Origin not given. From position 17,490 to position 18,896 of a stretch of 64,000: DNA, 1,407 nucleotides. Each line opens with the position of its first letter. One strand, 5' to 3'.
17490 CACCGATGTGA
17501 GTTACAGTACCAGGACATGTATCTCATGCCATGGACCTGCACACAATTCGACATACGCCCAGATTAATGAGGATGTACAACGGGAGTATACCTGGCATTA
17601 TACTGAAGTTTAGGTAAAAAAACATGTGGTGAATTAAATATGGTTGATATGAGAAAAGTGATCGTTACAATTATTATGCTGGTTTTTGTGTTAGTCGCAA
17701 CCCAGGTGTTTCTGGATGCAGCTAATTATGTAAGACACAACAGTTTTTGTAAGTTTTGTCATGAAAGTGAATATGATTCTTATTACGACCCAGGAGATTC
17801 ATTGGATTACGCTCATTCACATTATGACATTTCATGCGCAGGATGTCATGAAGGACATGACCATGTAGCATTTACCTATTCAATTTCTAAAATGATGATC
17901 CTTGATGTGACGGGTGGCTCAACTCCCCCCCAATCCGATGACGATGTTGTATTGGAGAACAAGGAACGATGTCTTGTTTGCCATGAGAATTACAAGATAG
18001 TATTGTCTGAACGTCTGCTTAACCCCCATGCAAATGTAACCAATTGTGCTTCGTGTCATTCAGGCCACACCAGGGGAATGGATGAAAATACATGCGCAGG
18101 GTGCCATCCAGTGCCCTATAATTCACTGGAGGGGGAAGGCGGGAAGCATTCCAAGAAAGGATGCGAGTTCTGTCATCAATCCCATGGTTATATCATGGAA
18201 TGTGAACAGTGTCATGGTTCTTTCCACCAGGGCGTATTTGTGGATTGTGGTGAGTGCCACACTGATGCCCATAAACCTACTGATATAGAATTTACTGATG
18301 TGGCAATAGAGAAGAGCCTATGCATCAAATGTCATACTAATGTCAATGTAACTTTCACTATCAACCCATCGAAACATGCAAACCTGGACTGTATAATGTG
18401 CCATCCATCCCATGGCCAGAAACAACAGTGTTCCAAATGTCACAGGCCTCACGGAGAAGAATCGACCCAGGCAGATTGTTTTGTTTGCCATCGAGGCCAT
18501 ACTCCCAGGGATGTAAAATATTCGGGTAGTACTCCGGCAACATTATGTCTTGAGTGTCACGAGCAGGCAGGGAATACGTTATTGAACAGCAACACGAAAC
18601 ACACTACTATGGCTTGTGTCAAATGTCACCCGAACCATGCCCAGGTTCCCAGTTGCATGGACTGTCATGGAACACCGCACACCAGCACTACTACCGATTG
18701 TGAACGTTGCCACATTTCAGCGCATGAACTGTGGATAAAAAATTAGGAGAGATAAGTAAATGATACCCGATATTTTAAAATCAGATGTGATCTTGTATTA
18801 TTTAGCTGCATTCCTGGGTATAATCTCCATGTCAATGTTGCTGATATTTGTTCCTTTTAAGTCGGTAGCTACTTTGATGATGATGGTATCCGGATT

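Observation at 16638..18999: Compact four-gene multiheme cytochrome module: 9-heme and 16-heme membrane-anchored proteins bracketed by two ~80-aa membrane proteins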

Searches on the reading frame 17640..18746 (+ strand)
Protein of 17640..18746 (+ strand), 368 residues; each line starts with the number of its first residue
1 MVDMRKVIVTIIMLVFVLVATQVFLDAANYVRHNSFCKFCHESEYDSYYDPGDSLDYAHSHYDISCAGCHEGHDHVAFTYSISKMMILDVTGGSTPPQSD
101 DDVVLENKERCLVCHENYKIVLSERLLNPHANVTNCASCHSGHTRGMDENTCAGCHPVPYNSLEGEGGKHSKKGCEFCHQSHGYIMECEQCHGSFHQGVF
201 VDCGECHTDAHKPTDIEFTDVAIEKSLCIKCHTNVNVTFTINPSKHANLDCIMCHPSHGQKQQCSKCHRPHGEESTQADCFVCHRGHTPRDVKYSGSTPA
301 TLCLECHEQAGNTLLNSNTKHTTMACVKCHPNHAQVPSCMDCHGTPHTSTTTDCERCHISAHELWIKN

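Call 4: search_protein_families(library=pfam, proteins=[window:17640-18746:+], max_evalue=1)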
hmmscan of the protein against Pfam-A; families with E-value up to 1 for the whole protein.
window:17640-18746:+ (368 aa): 8 families
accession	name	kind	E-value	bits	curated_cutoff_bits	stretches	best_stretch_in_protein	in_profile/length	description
PF14537.11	Cytochrom_c3_2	-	2.2e-15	57.3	25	4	107-156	25-78/79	Cytochrome c3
PF14522.11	Cytochrome_C7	-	1.1e-09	38.4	24.8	3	104-156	8-66/67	Cytochrome c7 and related cytochrome c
PF02085.21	Cytochrom_CIII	-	1.3e-06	29.1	22.9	1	169-255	15-101/101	Class III cytochrome C family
PF03264.19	Cytochrom_NNT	-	0.00038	20.7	24.1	1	7-79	9-81/174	NapC/NirT cytochrome c family, N-terminal region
PF09699.15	Paired_CXXCH_1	-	0.00078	19.5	20.6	3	277-310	6-39/41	Doubled CXXCH motif (Paired_CXXCH_1)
PF22678.1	Cytochrom_c_NrfB-like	-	0.0033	18.3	27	1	103-145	28-70/89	Cytochrome c-type protein NrfB-like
PF23006.1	Tor_FN3_1st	-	0.011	15.9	25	1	222-255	35-68/115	Tyrosine-protein kinase receptor torso, first FN3 domain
PF11337.13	DUF3139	-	0.017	16.1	27.3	1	4-49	1-43/83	Protein of unknown function (DUF3139)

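Call 5: search_protein_families(library=ncbifam, proteins=[window:17640-18746:+], max_evalue=1)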
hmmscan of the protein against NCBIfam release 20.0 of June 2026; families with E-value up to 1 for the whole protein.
window:17640-18746:+ (368 aa): 7 families
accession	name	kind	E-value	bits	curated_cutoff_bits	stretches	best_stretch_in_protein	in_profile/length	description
TIGR03508.1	decahem_SO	subfamily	5.9e-09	35.8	192.2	1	277-359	94-175/258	DmsE family decaheme c-type cytochrome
NF041028.1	decahem_GSU2203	exception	2.5e-06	26.9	325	2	110-349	38-271/317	GSU2203 family decaheme c-type cytochrome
TIGR03146.1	cyt_nit_nrfB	equivalog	5.2e-06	26.8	166.6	1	33-144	10-120/145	cytochrome c nitrite reductase pentaheme subunit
NF008659.0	PRK11659.1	equivalog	0.00022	20.9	184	1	32-144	44-146/188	cytochrome c nitrite reductase pentaheme subunit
TIGR01905.1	paired_CXXCH_1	subfamily_domain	0.00037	20.4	25.2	3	276-310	5-39/41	doubled CXXCH domain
NF047727.1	4hemeCytCCctA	equivalog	0.00084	19.5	180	3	107-156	56-104/109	tetraheme c-type cytochrome CctA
TIGR03153.1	cytochr_NrfH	equivalog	0.0016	18.5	134.2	1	11-141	4-134/138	cytochrome c nitrite reductase small subunit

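Call 6: find_homologous_proteins(query=window:17640-18746:+)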
Query window:17640-18746:+ (368 aa): 138 proteins with E <= 0.001 among 6993 candidates; the best 120 are listed.
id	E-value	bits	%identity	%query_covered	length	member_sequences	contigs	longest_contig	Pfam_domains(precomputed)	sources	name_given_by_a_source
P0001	1.3e-258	875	100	100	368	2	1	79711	PF14537.12,PF02085.22,PF14522.12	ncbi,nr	ncbi:MAG: cytochrome c3 family protein [ANME-2 cluster archaeon]|nr:cytochrome c3 family protein [AN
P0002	1.2e-211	721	82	100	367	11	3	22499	PF14537.12,PF02085.22,PF14522.12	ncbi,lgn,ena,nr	ncbi:MAG: NapC/NirT family cytochrome c [Methanosarcinales archaeon]|nr:NapC/NirT family cytochrome 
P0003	3.5e-199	680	75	99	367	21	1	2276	PF14537.12,PF02085.22,PF14522.12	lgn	-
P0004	3.3e-191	653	75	94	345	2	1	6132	PF14537.12,PF02085.22,PF14522.12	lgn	-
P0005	1.1e-179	615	69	99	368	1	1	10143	PF14537.12,PF02085.22,PF14522.12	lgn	-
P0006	3.5e-121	423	50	98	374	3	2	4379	PF14537.12,PF03264.20,PF02085.22,PF14522.12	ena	-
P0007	3.8e-119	416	51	96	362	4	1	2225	PF14537.12,PF03264.20,PF02085.22,PF14522.12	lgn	-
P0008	3.9e-119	416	49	98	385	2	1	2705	PF14537.12,PF02085.22,PF14522.12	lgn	-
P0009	3.5e-113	396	48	98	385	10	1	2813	PF14537.12,PF02085.22,PF14522.12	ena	-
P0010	2.0e-106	374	44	98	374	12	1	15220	PF14537.12,PF03264.20,PF02085.22,PF14522.12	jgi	-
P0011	4.0e-102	360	45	99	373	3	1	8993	PF14537.12,PF02085.22,PF14522.12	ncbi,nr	ncbi:MAG TPA: hypothetical protein HA257_03675 [Candidatus Methanoperedenaceae archaeon]|nr:hypothet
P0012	8.0e-101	356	46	99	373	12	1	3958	PF14537.12,PF02085.22,PF14522.12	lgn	-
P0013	9.3e-100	352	45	97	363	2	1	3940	PF14537.12,PF02085.22,PF14522.12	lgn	-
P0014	5.6e-76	274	28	97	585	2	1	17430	PF09699.16,PF14537.12,PF02085.22,PF14522.12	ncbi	-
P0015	3.6e-74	268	30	86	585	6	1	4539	PF09699.16,PF14537.12,PF02085.22,PF14522.12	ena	-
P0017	2.6e-60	222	48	59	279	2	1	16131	PF02085.22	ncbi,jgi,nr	ncbi:MAG: hypothetical protein K0A90_02830 [Methanosarcinaceae archaeon]|nr:hypothetical protein [Me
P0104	3.6e-20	90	34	58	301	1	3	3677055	PF14537.12,PF14522.12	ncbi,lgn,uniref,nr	ncbi:cytochrome C [Desulfovibrio ferrophilus]|uniref:Uncharacterized protein n=1 Tax=Desulfovibrio f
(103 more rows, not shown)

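Call 7: find_encoding_contigs(protein=window:17640-18746:+, flank=10000)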
Protein window:17640-18746:+ (368 aa): no gene with exactly this product is on record in the collection.

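Call 8: find_encoding_contigs(protein=P0002, flank=6000, max_places=3)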
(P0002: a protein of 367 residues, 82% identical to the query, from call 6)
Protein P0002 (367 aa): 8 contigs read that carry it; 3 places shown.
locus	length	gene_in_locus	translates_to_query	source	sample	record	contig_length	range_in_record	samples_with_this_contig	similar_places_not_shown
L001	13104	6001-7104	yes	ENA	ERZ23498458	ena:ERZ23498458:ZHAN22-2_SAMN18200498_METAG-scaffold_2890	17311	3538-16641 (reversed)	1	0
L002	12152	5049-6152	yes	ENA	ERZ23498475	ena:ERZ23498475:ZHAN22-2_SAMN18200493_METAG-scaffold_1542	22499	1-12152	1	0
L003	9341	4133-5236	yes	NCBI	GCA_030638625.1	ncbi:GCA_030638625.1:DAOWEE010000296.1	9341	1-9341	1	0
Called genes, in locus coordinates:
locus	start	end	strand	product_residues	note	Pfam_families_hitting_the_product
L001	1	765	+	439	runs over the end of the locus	PF13173:AAA_14, PF13635:DUF4143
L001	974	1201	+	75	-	PF15919:HicB_lk_antitox, PF21748:UPF0150 (weak)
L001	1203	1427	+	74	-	PF07927:HicA_toxin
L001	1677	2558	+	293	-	PF00696:AA_kinase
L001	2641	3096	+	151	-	PF19094:EMC6_arch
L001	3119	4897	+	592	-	PF04068:Fer4_RLI, PF00037:Fer4, PF12837:Fer4_6 (weak), PF03193:RsgA_GTPase (faint), PF00005:ABC_tran, PF02463:SMC_N (weak), PF03215:Rad17 (faint), PF00005:ABC_tran, +3 more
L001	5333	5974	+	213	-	PF14522:Cytochrome_C7 (faint), PF14537:Cytochrom_c3_2 (faint), PF22113:Mtrc-MtrF_II-IV_dom (faint)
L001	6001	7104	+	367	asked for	PF14522:Cytochrome_C7 (faint), PF02085:Cytochrom_CIII (faint), PF14537:Cytochrom_c3_2 (weak)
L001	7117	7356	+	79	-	-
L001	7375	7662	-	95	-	PF08827:DUF1805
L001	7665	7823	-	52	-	PF23455:DUF7129 (weak), PF09723:Zn_ribbon_8 (faint)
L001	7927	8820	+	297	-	PF02598:Methyltrn_RNA_3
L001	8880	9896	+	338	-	PF00297:Ribosomal_L3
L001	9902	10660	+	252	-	PF00573:Ribosomal_L4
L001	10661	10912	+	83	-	PF00276:Ribosomal_L23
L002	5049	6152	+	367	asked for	PF14522:Cytochrome_C7 (faint), PF02085:Cytochrom_CIII (faint), PF14537:Cytochrom_c3_2 (weak)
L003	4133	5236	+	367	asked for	PF14522:Cytochrome_C7 (faint), PF02085:Cytochrom_CIII (faint), PF14537:Cytochrom_c3_2 (weak)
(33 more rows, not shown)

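Call 9: find_encoding_contigs(protein=P0010, flank=6000, max_places=3)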
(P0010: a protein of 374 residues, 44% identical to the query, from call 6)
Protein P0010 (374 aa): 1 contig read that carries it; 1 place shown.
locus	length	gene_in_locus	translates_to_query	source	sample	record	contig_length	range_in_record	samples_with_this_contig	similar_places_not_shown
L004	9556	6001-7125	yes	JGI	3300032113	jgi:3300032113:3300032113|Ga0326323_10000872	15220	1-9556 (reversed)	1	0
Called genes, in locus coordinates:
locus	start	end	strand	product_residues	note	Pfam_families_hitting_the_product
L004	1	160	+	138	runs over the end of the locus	PF01934:HepT-like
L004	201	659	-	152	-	PF09845:OapC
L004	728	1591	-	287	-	PF01048:PNP_UDP_1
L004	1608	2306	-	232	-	PF00156:Pribosyltran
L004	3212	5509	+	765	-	PF00270:DEAD, PF00271:Helicase_C, PF16124:RecQ_Zn_bind, PF09382:RQC, PF00570:HRDC, PF14493:HTH_40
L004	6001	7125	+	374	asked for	PF03264:Cytochrom_NNT (weak), PF02085:Cytochrom_CIII (faint), PF14522:Cytochrome_C7 (faint), PF14537:Cytochrom_c3_2 (weak)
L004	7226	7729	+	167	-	-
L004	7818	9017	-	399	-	PF01266:DAO (weak), PF01494:FAD_binding_3, PF01946:Thi4, PF05834:Lycopene_cycl (faint), PF07992:Pyr_redox_2 (weak), PF12831:FAD_oxidored, PF13450:NAD_binding_8 (weak), PF22578:GGR_cat (weak)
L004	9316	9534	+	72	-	-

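Call 10: find_encoding_contigs(protein=P0011, flank=6000, max_places=3)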
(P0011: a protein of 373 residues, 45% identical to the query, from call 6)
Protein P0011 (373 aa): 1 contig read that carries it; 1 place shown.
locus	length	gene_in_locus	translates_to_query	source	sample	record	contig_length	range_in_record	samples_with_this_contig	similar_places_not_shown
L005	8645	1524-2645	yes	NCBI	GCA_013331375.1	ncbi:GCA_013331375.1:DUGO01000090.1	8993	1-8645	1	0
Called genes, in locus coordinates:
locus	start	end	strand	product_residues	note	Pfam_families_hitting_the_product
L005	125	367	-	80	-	-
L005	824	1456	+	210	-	PF14522:Cytochrome_C7 (faint), PF14537:Cytochrom_c3_2 (faint)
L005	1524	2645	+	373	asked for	PF14522:Cytochrome_C7 (faint), PF02085:Cytochrom_CIII (faint), PF14537:Cytochrom_c3_2 (weak)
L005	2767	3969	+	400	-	PF01941:AdoMet_Synthase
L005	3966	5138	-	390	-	PF00753:Lactamase_B, PF19583:ODP, PF00258:Flavodoxin_1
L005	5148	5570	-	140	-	PF13380:CoA_binding_2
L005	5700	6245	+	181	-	-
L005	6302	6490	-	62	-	-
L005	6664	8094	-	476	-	PF03796:DnaB_C (faint), PF06745:ATPase, PF08423:Rad51 (faint), PF13191:AAA_16 (faint), PF13481:AAA_25 (faint), PF23442:DUF7125 (faint), PF25199:nSTAND_NTPase5 (faint), PF06745:ATPase, +3 more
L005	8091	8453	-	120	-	PF03259:Robl_LC7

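Call 12: find_encoding_contigs(protein=P0005, flank=6000, max_places=2)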
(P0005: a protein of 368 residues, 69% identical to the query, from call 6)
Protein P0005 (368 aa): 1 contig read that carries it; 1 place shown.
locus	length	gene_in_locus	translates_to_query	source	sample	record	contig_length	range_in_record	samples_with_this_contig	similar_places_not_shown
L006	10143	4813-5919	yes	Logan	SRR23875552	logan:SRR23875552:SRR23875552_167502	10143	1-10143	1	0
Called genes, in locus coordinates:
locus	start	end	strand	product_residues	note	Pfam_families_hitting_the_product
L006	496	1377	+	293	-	PF00696:AA_kinase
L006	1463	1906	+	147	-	PF19094:EMC6_arch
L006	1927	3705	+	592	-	PF04068:Fer4_RLI, PF00037:Fer4, PF12837:Fer4_6 (weak), PF00005:ABC_tran, PF02463:SMC_N (weak), PF03193:RsgA_GTPase (faint), PF13304:AAA_21 (faint), PF00005:ABC_tran, +1 more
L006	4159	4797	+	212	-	PF14522:Cytochrome_C7 (faint), PF14537:Cytochrom_c3_2 (faint), PF22113:Mtrc-MtrF_II-IV_dom (faint)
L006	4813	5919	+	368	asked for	PF14522:Cytochrome_C7 (faint), PF02085:Cytochrom_CIII (faint), PF14537:Cytochrom_c3_2 (faint)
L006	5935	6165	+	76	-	-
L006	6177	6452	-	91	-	PF08827:DUF1805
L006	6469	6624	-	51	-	PF09723:Zn_ribbon_8 (weak)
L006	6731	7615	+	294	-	PF02598:Methyltrn_RNA_3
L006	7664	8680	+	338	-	PF00297:Ribosomal_L3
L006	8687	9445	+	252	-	PF00573:Ribosomal_L4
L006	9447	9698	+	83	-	PF00276:Ribosomal_L23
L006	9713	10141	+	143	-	?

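Call 13: find_encoding_contigs(protein=P0006, flank=6000, max_places=2)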
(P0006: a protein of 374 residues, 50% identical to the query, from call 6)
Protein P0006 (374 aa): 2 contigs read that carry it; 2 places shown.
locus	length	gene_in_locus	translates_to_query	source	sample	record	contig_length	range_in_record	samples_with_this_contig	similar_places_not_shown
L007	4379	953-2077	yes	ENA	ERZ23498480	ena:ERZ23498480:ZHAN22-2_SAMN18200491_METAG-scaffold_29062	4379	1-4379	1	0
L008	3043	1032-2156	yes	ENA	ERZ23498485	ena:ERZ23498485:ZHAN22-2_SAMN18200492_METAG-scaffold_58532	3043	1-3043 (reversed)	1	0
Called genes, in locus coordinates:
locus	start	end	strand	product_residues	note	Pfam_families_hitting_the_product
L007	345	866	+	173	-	PF14522:Cytochrome_C7 (faint), PF14537:Cytochrom_c3_2 (faint)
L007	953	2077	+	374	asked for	PF03264:Cytochrom_NNT (weak), PF02085:Cytochrom_CIII (faint), PF14522:Cytochrome_C7 (faint), PF14537:Cytochrom_c3_2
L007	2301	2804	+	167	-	-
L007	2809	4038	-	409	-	PF01946:Thi4 (weak), PF07992:Pyr_redox_2 (weak), PF01266:DAO (weak), PF05834:Lycopene_cycl (faint), PF12831:FAD_oxidored, PF01494:FAD_binding_3, PF22578:GGR_cat (weak)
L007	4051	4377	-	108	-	?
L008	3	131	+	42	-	?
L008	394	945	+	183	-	PF14522:Cytochrome_C7 (faint), PF14537:Cytochrom_c3_2 (faint)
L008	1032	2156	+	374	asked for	PF03264:Cytochrom_NNT (weak), PF02085:Cytochrom_CIII (faint), PF14522:Cytochrome_C7 (faint), PF14537:Cytochrom_c3_2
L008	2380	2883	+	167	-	-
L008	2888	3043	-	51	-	?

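Call 14: find_encoding_contigs(protein=P0017, flank=6000, max_places=2)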
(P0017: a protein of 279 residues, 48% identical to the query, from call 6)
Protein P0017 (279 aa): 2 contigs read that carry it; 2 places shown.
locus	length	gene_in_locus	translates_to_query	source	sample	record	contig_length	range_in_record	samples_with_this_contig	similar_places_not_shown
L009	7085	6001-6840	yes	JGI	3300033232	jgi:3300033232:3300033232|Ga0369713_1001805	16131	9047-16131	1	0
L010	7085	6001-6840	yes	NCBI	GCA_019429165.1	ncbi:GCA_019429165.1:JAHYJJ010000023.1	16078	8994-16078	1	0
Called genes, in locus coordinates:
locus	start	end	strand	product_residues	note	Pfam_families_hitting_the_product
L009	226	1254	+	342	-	PF00180:Iso_dh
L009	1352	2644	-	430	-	PF00682:HMGL-like, PF22617:HCS_D2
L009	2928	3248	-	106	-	PF02416:TatA_B_E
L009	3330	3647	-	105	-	PF02416:TatA_B_E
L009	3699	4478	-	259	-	PF00902:TatC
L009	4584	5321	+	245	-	PF00902:TatC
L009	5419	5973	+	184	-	PF02085:Cytochrom_CIII (faint), PF14522:Cytochrome_C7 (faint)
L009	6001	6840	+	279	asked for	PF02085:Cytochrom_CIII (faint)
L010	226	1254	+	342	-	PF00180:Iso_dh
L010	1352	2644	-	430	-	PF00682:HMGL-like, PF22617:HCS_D2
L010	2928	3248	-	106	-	PF02416:TatA_B_E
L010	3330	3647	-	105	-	PF02416:TatA_B_E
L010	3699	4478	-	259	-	PF00902:TatC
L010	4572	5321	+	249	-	PF00902:TatC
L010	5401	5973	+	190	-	PF02085:Cytochrom_CIII (faint), PF14522:Cytochrome_C7 (faint)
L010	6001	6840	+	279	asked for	PF02085:Cytochrom_CIII (faint)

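Call 27: search_solved_structures(query=window:17640-18746:+, max_evalue=1, show_alignments=3)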
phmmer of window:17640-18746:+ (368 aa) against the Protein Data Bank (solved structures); distinct sequences matched with E-value up to 1: 4.
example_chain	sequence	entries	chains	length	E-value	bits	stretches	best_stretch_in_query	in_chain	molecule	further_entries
1m1p_A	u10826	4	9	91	0.029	16.4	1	201-270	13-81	Small tetraheme cytochrome c | Periplasmic tetraheme cytochrome c CctA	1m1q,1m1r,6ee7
7tfs_A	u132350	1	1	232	0.03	16.4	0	246-310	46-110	Cytochrome c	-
2fw5_A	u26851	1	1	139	0.19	13.7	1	122-148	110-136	DHC, diheme cytochrome c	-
2fwt_A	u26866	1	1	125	0.39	12.7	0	122-147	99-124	DHC, diheme cytochrome c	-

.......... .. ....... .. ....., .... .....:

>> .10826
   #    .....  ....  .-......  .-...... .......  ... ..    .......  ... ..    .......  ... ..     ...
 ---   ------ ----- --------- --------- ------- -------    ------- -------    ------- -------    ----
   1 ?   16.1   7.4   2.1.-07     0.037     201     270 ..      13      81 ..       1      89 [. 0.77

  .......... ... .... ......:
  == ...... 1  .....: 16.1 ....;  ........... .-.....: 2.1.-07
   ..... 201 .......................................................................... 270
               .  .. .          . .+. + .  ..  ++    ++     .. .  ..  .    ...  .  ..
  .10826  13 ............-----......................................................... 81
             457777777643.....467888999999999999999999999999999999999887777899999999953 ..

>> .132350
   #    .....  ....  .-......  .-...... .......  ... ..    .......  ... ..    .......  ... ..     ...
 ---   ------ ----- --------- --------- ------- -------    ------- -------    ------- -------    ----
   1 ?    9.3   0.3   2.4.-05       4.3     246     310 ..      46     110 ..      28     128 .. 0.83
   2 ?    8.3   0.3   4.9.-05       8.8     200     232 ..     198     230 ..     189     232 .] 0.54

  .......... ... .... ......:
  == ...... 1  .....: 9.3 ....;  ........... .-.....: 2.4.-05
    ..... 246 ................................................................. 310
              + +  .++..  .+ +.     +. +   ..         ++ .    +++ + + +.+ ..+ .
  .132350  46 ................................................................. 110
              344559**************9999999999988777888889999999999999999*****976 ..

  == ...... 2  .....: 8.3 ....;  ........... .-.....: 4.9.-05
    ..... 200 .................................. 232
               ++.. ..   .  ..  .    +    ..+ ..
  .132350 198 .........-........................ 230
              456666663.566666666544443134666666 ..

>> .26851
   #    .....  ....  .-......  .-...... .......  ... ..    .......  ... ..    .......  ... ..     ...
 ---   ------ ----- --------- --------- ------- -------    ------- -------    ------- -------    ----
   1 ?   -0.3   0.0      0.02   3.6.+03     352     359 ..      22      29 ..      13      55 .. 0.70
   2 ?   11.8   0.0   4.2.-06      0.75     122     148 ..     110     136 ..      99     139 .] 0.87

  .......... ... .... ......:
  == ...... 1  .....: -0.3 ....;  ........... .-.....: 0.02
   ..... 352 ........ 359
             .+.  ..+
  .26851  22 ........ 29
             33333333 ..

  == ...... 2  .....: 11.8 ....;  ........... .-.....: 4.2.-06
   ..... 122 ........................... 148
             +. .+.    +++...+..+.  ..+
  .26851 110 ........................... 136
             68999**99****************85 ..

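Call 33: find_related_loci(query=A1, collection=genome_contigs, flank=6000)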
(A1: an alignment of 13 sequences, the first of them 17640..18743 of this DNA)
Query A1 (368 aa) in genome_contigs; peptide patterns used: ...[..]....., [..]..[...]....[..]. (x = any residue, [..] = any of these).
44 stretches matched a pattern; 8 encode a relative of the query (tblastn E <= 1e-3); 8 distinct loci.
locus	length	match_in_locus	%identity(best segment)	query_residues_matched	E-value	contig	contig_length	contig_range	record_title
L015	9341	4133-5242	82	1-368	0e+0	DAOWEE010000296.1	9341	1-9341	MAG TPA_asm: Methanosarcinales archaeon isolate CSMAG_1931 CSMAG_1931_k141_1083940_length_9341_cov_24.9137, whole genome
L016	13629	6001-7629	47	5-365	1e-115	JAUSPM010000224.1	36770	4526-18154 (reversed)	MAG: Methanosarcinaceae archaeon isolate E21_metabat.bin.6 E21_k141_87223, whole genome shotgun sequence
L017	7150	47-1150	47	5-365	2e-115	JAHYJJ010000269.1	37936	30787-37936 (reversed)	MAG: Methanosarcinaceae archaeon isolate KA19 NODE_614_length_37936_cov_327.827131, whole genome shotgun sequence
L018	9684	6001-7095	45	6-365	2e-111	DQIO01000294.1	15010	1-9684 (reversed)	MAG TPA_asm: Methanosarcinaceae archaeon isolate HMMV2 LBLEPAFP_41, whole genome shotgun sequence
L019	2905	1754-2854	46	1-364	2e-109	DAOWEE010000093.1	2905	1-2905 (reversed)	MAG TPA_asm: Methanosarcinales archaeon isolate CSMAG_1931 CSMAG_1931_k141_892074_length_2905_cov_25.9219, whole genome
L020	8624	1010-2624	45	1-365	9e-106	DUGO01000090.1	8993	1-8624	MAG TPA_asm: Candidatus Methanoperedenaceae archaeon isolate UBA10536 contig_1391, whole genome shotgun sequence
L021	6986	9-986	49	44-366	1e-94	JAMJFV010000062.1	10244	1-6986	MAG: ANME-2 cluster archaeon isolate B4-08 NODE_62_length_10244_cov_9.249681, whole genome shotgun sequence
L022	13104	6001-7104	47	5-365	2e-116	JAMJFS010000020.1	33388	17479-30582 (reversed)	MAG: Methanosarcinaceae archaeon isolate B4-05 NODE_20_length_33388_cov_31.503255, whole genome shotgun sequence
